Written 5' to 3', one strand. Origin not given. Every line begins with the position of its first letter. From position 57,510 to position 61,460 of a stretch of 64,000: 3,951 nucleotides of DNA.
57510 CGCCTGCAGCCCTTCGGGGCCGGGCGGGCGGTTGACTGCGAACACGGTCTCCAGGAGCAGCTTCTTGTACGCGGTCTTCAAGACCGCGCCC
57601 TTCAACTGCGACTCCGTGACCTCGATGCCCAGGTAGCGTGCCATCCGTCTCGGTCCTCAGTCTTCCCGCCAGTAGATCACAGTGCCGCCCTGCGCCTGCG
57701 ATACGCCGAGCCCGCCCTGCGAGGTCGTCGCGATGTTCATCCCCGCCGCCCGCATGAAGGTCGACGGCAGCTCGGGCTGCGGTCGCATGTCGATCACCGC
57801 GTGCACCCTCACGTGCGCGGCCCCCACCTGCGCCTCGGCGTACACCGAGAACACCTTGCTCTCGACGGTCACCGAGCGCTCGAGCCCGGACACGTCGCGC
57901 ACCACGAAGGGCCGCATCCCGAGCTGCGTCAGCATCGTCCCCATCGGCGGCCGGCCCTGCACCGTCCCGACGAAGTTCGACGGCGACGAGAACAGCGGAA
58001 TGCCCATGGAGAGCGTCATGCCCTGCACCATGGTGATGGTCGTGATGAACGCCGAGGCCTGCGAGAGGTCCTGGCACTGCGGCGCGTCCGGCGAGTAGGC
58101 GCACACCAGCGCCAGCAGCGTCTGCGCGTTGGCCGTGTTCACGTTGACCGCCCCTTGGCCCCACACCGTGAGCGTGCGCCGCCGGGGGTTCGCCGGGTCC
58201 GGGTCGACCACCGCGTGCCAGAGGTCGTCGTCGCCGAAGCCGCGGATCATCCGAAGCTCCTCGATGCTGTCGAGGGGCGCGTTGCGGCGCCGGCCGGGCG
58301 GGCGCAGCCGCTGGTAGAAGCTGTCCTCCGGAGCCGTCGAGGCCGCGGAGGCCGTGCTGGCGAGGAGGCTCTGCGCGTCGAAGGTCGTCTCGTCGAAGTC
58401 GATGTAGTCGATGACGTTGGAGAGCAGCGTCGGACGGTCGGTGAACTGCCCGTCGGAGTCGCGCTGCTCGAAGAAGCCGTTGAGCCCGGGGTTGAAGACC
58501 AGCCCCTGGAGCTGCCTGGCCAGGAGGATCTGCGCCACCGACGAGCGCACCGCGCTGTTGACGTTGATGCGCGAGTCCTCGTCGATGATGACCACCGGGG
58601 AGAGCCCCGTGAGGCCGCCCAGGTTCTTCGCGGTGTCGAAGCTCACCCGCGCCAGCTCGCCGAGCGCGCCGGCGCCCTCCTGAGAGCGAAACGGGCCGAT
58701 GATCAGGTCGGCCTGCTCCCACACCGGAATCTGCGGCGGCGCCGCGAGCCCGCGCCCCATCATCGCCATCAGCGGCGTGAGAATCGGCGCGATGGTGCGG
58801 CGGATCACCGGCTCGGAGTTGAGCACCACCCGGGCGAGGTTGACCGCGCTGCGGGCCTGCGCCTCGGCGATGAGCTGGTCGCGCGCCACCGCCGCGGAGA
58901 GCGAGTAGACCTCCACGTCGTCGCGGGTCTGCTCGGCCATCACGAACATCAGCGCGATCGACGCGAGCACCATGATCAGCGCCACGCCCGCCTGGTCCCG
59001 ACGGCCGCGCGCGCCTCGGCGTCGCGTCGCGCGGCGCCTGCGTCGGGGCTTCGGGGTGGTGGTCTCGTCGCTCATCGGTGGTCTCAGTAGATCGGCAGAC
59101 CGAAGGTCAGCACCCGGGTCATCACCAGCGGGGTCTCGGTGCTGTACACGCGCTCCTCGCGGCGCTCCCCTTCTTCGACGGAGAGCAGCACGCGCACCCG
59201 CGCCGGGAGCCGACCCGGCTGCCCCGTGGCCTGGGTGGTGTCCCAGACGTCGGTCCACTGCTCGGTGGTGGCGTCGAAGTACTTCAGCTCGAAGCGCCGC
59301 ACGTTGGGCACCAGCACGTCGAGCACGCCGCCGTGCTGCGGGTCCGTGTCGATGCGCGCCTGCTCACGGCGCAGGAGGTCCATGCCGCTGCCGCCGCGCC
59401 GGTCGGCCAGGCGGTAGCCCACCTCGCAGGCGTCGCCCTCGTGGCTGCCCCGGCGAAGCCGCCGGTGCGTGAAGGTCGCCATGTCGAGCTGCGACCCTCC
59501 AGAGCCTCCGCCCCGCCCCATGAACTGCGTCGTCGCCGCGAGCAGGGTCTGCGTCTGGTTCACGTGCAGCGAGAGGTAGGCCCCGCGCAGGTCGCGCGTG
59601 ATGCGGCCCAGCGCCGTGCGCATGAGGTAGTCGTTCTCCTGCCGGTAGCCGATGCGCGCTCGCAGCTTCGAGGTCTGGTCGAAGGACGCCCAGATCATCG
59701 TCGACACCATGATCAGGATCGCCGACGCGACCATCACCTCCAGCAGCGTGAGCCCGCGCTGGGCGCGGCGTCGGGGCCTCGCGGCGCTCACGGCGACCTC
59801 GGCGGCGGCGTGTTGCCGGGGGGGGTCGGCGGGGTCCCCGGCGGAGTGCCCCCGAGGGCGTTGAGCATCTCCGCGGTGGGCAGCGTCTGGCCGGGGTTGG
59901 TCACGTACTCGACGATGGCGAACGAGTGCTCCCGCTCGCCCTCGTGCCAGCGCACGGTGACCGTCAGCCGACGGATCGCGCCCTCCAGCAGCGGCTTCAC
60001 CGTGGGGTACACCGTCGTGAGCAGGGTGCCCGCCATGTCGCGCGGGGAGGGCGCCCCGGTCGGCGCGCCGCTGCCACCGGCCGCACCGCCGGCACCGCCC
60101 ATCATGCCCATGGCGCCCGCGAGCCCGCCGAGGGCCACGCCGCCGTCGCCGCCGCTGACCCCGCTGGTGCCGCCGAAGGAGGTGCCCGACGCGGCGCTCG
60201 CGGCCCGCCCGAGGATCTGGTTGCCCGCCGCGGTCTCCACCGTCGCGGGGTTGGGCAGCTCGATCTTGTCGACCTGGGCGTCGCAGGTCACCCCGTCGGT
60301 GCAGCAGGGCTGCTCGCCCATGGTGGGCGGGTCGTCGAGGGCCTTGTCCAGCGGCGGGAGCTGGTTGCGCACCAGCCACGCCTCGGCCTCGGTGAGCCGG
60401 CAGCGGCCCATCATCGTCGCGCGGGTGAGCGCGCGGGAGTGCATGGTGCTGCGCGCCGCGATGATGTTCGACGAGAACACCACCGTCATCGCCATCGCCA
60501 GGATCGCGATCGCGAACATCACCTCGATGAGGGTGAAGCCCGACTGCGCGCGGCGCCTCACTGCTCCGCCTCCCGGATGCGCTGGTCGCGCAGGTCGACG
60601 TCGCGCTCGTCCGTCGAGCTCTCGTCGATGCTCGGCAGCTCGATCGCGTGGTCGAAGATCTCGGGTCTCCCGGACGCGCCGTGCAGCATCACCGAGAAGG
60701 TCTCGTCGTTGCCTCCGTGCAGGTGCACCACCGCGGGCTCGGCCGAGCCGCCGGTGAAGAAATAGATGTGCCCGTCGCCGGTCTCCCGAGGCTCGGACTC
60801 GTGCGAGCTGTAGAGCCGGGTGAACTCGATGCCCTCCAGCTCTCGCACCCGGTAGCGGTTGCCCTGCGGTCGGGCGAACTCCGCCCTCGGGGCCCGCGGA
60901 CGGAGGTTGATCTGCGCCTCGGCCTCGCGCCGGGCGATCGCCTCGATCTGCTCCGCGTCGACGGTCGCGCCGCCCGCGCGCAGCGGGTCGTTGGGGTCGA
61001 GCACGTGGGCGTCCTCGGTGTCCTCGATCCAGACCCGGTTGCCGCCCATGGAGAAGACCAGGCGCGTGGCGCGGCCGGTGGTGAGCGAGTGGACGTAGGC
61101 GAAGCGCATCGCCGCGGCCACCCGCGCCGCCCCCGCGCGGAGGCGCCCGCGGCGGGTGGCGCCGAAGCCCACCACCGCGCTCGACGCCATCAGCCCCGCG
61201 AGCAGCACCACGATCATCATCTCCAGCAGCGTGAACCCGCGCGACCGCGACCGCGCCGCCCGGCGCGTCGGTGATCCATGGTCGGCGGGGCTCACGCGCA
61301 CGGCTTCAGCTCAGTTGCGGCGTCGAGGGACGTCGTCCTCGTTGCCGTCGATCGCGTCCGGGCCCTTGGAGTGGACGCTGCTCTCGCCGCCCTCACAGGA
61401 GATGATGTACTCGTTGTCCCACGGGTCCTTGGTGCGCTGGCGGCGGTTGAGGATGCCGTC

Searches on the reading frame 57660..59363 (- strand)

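Call 57: search_protein_families(library=pfam, max_evalue=0.00001, proteins=[window:57660-59363:-])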
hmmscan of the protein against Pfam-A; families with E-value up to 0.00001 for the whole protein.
window:57660-59363:- (568 aa): 1 family
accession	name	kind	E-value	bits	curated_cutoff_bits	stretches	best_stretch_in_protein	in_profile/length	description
PF21687.3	T2SSK_1st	-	1.4e-06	29.4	26.2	0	336-378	50-92/107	Type II secretion system (T2SS), protein K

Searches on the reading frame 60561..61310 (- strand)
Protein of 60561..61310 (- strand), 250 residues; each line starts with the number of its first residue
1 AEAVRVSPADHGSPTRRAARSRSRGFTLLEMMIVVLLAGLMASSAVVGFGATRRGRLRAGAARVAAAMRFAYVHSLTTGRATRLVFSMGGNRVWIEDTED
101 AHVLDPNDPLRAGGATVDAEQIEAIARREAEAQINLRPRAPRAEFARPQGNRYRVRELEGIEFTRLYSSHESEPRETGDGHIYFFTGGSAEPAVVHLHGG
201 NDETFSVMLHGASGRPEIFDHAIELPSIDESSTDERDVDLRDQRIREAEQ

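Call 57: search_protein_families(library=pfam, max_evalue=0.00001, proteins=[window:60561-61310:-])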
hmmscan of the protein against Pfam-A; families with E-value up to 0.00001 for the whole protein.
window:60561-61310:- (250 aa): 1 family
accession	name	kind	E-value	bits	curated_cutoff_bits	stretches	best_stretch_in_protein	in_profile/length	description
PF07963.17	N_methyl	-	6e-07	29.2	21.2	1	20-45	1-26/27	Prokaryotic N-terminal methylation motif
